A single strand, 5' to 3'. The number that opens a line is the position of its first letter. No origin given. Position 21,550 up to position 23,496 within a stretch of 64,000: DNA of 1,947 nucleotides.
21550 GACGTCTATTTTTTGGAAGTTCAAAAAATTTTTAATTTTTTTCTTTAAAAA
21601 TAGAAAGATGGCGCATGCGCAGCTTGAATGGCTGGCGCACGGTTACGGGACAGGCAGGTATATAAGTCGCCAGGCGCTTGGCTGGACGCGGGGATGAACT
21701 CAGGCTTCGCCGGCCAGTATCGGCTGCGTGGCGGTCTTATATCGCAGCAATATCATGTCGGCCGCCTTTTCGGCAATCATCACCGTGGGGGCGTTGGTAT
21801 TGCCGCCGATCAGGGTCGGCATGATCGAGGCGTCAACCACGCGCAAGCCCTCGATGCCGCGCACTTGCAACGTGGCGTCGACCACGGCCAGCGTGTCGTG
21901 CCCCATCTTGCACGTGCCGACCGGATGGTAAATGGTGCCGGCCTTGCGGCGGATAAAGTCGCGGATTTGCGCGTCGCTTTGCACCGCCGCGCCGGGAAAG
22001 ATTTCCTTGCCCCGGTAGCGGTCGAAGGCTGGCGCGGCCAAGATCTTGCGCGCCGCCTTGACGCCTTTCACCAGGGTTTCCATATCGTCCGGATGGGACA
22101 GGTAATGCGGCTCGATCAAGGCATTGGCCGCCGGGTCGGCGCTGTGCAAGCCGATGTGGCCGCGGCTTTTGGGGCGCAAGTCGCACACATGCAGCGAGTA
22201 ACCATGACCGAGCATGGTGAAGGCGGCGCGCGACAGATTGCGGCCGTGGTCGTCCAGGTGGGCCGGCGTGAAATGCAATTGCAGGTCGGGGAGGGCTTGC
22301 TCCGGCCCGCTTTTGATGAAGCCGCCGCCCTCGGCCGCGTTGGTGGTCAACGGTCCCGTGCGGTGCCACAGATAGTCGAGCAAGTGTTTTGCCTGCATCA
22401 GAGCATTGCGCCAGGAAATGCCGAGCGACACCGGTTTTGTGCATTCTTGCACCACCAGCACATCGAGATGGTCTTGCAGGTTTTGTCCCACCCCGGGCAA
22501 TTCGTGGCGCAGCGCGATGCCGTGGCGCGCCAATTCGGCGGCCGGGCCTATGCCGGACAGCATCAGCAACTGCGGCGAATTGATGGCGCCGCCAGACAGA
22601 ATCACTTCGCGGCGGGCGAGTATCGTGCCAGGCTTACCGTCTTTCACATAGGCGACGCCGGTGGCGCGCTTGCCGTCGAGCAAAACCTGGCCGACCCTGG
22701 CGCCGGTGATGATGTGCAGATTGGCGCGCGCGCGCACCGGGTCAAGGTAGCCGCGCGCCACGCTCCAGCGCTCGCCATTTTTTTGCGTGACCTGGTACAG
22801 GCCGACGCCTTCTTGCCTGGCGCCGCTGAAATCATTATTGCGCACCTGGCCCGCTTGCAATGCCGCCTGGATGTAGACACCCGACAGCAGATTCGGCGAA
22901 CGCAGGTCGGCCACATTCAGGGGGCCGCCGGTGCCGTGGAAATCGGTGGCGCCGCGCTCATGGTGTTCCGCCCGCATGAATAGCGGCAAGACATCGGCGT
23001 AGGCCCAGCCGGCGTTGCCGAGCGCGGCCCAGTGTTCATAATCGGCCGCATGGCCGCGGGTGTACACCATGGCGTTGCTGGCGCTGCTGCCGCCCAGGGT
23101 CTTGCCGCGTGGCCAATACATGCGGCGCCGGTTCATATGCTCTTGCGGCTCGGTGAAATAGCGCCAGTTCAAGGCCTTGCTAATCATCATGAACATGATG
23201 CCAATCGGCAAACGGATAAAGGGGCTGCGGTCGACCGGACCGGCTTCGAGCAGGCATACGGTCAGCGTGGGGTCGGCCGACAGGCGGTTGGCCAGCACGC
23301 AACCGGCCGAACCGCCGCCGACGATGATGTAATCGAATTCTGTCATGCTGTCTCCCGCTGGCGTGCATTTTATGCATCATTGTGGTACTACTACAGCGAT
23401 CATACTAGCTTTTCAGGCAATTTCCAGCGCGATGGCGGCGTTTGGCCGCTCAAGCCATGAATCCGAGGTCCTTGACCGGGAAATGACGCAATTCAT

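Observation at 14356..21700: Six-gene thiazole/oxazole-type RiPP (TOMM/LAP-like) biosynthetic cluster whose precursor is invisible to the ORF track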

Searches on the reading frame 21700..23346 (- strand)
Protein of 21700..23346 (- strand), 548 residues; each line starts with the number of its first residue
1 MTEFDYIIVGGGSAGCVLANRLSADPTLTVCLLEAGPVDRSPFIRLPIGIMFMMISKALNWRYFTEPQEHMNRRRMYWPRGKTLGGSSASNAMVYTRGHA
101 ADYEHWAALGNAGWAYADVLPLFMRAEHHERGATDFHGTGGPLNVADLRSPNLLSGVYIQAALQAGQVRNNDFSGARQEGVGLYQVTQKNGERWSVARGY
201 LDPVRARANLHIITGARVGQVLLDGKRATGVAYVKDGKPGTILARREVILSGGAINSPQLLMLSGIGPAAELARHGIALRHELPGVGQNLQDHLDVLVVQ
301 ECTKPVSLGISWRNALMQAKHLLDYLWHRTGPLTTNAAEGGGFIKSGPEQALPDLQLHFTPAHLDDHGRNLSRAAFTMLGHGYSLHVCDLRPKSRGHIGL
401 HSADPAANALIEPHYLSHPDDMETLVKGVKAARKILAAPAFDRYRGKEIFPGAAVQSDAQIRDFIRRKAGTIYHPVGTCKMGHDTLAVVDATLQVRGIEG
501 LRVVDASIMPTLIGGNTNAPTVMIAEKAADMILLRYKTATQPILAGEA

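Call 3: search_protein_families(library=pfam, proteins=[window:21700-23346:-], max_evalue=0.01)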
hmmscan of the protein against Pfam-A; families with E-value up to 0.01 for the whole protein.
window:21700-23346:- (548 aa): 7 families
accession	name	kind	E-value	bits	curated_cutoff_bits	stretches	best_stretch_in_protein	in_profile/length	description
PF00732.25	GMC_oxred_N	-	3.8e-57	194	23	1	4-294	1-217/218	GMC oxidoreductase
PF05199.19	GMC_oxred_C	-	5.8e-42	144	24.6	1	392-525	1-139/139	GMC oxidoreductase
PF05834.18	Lycopene_cycl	-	8.2e-06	25.6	23.4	1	5-37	1-34/380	Lycopene cyclase protein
PF00890.30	FAD_binding_2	-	0.00023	20.9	20.4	1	5-257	1-206/414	FAD binding domain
PF01266.30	DAO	-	0.0036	17.3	27.9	0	5-36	1-31/353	FAD dependent oxidoreductase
PF13450.12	NAD_binding_8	-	0.0067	17.1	21.9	0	8-37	1-29/68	NAD(P)-binding Rossmann-like domain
PF01946.23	Thi4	-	0.0098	15.6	26.2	0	2-35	16-49/235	Thi4 family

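Call 4: search_protein_families(library=ncbifam, proteins=[window:21700-23346:-], max_evalue=0.01)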
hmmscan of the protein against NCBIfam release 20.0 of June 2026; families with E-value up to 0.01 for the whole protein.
window:21700-23346:- (548 aa): 12 families
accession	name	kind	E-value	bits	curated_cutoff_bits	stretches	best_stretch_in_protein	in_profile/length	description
NF002550.0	PRK02106.1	subfamily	2.2e-201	670.2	605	1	2-538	4-539/563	choline dehydrogenase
TIGR01810.1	betA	equivalog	5.4e-174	579.8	732.1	1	5-533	1-527/532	choline dehydrogenase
TIGR03970.1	mycofact_MftG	equivalog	9.7e-97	324.9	387.45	2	5-305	2-303/487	mycofactocin dehydrogenase MftG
TIGR04542.1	GMC_mycofac_2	equivalog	2e-39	135.8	400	2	5-271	1-242/425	mycofactocin system GMC family oxidoreductase MftG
NF038210.1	GMC_mycofac_3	equivalog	4.2e-19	68.7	300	3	7-108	2-94/418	mycofactocin system GMC family oxidoreductase MftG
NF058674.1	CholsOxChoxAB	equivalog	0.00013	20.6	850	0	472-532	471-532/535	cholesterol oxidase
TIGR02462.1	pyranose_ox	equivalog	0.00052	19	544.9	0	469-533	479-544/548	pyranose oxidase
TIGR01790.1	carotene-cycl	subfamily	0.00075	18.7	209.5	1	5-37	1-32/387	lycopene cyclase family protein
NF005701.0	PRK07512.1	equivalog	0.0034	15.8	528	0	201-255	143-196/516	L-aspartate oxidase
TIGR01988.1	Ubi-OHases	subfamily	0.0054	15.6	224.65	1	5-38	1-34/387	ubiquinone biosynthesis hydroxylase, UbiH/UbiF/VisC/COQ6 family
NF005882.1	PRK07843.1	equivalog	0.0054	15.2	788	0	207-256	214-263/547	3-oxosteroid 1-dehydrogenase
TIGR02032.1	GG-red-SF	subfamily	0.0066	16.2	158.8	0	4-36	1-32/297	geranylgeranyl reductase family protein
